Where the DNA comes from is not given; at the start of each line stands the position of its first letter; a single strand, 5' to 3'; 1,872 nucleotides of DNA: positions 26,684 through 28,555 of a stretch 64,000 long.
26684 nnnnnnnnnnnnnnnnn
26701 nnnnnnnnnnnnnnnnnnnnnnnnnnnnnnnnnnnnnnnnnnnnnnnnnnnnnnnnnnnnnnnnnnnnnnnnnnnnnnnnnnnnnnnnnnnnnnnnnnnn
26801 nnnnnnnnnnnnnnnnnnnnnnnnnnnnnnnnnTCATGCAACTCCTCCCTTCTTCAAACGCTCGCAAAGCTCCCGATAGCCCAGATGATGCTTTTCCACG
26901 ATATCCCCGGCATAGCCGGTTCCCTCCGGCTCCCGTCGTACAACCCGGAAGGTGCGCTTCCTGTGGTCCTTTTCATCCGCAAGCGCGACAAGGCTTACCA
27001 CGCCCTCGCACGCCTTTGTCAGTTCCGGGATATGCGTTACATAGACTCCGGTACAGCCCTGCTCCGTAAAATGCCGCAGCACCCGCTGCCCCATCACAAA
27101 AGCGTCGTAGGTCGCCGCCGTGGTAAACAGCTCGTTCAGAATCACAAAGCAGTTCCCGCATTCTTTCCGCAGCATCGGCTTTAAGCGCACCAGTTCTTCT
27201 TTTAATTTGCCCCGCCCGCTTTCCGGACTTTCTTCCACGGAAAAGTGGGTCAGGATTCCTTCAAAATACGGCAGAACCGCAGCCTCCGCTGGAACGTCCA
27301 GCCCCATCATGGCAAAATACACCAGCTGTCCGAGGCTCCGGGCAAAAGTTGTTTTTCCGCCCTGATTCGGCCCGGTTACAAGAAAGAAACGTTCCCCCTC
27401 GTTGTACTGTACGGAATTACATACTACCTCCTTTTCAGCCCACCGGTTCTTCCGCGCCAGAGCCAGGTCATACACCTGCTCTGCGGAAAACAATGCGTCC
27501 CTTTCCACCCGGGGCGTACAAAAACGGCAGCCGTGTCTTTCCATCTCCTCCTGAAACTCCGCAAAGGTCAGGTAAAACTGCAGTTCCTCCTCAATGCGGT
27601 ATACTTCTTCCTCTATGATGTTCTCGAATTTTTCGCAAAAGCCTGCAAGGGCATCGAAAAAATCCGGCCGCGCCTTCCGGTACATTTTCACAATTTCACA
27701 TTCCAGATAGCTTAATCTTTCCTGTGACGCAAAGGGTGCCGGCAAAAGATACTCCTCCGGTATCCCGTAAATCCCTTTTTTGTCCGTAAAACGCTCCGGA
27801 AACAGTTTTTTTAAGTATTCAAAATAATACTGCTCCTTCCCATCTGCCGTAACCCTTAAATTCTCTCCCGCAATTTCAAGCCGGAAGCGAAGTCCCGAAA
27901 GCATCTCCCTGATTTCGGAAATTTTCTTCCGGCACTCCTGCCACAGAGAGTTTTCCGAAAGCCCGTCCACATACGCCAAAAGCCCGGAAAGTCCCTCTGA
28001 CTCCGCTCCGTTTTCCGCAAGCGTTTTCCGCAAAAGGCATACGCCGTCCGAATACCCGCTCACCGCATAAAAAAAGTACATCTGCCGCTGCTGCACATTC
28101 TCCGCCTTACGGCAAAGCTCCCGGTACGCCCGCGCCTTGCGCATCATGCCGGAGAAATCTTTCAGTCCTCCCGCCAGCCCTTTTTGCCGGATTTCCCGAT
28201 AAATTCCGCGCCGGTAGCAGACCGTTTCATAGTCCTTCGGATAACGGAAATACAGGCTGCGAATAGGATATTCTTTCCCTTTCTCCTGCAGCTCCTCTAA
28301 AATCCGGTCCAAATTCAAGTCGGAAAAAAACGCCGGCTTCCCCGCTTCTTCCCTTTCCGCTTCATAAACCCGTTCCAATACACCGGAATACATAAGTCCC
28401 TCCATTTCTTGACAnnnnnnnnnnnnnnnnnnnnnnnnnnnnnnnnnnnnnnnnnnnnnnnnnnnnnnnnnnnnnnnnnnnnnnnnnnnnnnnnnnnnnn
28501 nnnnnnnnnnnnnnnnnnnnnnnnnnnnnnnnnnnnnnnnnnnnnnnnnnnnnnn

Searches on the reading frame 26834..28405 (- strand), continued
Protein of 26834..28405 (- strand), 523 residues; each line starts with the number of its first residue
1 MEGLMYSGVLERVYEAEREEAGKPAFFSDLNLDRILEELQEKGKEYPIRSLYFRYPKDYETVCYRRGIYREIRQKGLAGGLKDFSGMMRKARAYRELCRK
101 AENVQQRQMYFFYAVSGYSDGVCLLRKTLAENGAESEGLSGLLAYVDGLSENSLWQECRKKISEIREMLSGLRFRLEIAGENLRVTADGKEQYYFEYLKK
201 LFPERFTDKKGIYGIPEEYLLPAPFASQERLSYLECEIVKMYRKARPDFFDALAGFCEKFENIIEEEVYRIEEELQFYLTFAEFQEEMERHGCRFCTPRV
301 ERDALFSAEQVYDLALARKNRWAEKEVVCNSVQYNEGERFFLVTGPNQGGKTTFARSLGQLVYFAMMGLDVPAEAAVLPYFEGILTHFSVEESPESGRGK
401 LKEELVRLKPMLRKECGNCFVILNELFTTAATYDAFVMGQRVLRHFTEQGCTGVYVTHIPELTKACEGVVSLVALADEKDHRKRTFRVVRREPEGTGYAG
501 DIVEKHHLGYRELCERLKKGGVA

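Call 100: get_annotated_region(hit=H26, flank=3000)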
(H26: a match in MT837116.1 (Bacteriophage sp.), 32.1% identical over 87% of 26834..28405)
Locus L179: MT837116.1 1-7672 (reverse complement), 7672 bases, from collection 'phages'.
description: UNVERIFIED: Bacteriophage sp. clone scaffold_3935 genomic sequence.
organism: Bacteriophage sp. (NCBI taxid 38018)
taxonomy: Viruses
host: -; source: human fecal samples; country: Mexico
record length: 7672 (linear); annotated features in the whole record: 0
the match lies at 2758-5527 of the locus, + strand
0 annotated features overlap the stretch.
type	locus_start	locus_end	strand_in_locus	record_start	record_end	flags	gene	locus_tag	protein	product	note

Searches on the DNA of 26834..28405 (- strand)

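Call 51: search_rna_families(sources=[L089, L090, L003, L004, L011, L013, L015], threshold=gathering)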
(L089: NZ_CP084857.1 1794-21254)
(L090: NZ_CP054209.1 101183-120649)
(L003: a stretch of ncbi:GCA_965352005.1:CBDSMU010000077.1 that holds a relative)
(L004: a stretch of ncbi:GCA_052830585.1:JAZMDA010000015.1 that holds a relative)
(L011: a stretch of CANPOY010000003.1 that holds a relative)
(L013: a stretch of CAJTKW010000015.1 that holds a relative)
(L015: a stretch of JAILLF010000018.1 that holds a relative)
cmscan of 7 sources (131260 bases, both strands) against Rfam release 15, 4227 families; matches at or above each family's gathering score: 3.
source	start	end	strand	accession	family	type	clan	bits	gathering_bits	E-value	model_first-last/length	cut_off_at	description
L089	6843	6903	+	RF01734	Fluoride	Cis-reg; riboswitch;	-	59.4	34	1.2e-13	1-64/64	no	Fluoride riboswitch aptamer (crcB RNA motif)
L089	18655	18731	-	RF01734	Fluoride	Cis-reg; riboswitch;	-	43.1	34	2.6e-08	1-64/64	no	Fluoride riboswitch aptamer (crcB RNA motif)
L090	15941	16032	+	RF01734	Fluoride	Cis-reg; riboswitch;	-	42.2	34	5.1e-08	1-64/64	no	Fluoride riboswitch aptamer (crcB RNA motif)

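Call 65: search_rna_families(sources=[L091, L092, L093, L089, L090], threshold=gathering, show_alignments=3)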
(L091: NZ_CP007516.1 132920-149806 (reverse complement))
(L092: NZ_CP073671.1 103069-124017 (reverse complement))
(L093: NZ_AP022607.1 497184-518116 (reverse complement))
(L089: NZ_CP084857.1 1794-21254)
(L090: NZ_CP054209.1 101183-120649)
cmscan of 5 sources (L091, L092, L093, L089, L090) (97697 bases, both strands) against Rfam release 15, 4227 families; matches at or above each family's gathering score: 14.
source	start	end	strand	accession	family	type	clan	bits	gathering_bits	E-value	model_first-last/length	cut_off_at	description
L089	6843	6903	+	RF01734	Fluoride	Cis-reg; riboswitch;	-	59.4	34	9.2e-14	1-64/64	no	Fluoride riboswitch aptamer (crcB RNA motif)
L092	5606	5671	+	RF01734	Fluoride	Cis-reg; riboswitch;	-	57.1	34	5.4e-13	1-64/64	no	Fluoride riboswitch aptamer (crcB RNA motif)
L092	17017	17087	+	RF01734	Fluoride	Cis-reg; riboswitch;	-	55.9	34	1.3e-12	1-64/64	no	Fluoride riboswitch aptamer (crcB RNA motif)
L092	16278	16348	-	RF01734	Fluoride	Cis-reg; riboswitch;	-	53.7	34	6.9e-12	1-64/64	no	Fluoride riboswitch aptamer (crcB RNA motif)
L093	5036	5096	+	RF01734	Fluoride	Cis-reg; riboswitch;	-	53.6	34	7.5e-12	1-64/64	no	Fluoride riboswitch aptamer (crcB RNA motif)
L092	3444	3512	+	RF01734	Fluoride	Cis-reg; riboswitch;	-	52.1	34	2.2e-11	1-64/64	no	Fluoride riboswitch aptamer (crcB RNA motif)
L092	8735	8799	+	RF01734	Fluoride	Cis-reg; riboswitch;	-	51.3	34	4.2e-11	1-64/64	no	Fluoride riboswitch aptamer (crcB RNA motif)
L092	14988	15058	-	RF01734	Fluoride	Cis-reg; riboswitch;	-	50.9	34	5.4e-11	1-64/64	no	Fluoride riboswitch aptamer (crcB RNA motif)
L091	5890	5956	-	RF01734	Fluoride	Cis-reg; riboswitch;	-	49.5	34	1.6e-10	1-64/64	no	Fluoride riboswitch aptamer (crcB RNA motif)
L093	8848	8908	+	RF01734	Fluoride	Cis-reg; riboswitch;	-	46.7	34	1.3e-09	1-64/64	no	Fluoride riboswitch aptamer (crcB RNA motif)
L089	18655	18731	-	RF01734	Fluoride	Cis-reg; riboswitch;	-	43.1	34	2e-08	1-64/64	no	Fluoride riboswitch aptamer (crcB RNA motif)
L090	15941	16032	+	RF01734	Fluoride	Cis-reg; riboswitch;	-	42.2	34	3.8e-08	1-64/64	no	Fluoride riboswitch aptamer (crcB RNA motif)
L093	3382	3455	-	RF01734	Fluoride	Cis-reg; riboswitch;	-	40.9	34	1e-07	1-64/64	no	Fluoride riboswitch aptamer (crcB RNA motif)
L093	3514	3591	+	RF01734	Fluoride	Cis-reg; riboswitch;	-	40.4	34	1.5e-07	1-64/64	no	Fluoride riboswitch aptamer (crcB RNA motif)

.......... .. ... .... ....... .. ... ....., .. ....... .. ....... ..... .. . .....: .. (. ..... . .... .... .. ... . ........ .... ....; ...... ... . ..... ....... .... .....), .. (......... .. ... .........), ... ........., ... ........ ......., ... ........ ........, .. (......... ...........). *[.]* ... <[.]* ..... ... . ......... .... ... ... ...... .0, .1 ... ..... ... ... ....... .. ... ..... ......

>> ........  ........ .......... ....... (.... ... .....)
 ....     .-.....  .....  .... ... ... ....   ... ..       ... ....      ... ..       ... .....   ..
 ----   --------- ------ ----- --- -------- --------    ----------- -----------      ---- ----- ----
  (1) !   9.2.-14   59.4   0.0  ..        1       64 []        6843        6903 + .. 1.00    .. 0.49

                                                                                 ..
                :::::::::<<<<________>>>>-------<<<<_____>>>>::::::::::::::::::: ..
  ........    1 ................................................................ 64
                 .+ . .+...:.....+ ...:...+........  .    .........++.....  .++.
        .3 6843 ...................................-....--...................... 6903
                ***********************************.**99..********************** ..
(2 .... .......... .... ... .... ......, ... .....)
